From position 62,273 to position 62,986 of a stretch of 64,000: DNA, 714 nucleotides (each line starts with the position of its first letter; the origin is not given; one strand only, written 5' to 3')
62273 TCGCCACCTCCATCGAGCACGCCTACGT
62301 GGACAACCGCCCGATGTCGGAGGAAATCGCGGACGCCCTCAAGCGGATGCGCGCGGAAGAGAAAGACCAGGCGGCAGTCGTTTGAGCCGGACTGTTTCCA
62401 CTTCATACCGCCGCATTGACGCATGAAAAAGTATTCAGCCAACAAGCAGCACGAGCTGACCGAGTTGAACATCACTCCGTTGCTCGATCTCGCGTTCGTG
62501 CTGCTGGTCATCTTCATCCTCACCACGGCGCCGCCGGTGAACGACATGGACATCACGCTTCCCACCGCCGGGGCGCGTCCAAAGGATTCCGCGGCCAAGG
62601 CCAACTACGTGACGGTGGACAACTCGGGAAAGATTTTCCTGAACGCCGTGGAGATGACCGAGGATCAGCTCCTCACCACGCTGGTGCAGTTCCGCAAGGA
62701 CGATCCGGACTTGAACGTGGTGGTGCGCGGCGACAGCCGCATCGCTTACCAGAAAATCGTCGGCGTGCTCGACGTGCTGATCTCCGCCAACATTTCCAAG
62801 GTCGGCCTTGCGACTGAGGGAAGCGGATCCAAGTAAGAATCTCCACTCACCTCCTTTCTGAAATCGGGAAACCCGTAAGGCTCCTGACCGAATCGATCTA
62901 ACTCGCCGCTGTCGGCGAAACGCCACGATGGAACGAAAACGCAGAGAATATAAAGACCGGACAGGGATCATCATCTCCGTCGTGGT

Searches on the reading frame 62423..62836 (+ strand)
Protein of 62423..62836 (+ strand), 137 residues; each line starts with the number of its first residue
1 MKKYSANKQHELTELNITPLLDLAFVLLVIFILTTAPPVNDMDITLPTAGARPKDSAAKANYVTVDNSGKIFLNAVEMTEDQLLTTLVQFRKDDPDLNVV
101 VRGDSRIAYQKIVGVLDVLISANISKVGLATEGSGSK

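Call 10: search_protein_families(library=pfam, proteins=[window:62423-62836:+], max_evalue=0.001)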
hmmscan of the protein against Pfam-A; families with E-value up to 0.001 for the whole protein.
window:62423-62836:+ (137 aa): 1 family
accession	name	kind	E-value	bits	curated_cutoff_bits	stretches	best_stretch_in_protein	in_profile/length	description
PF02472.21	ExbD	-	5.2e-25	88.4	25.4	1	9-132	2-126/128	Biopolymer transport protein ExbD/TolR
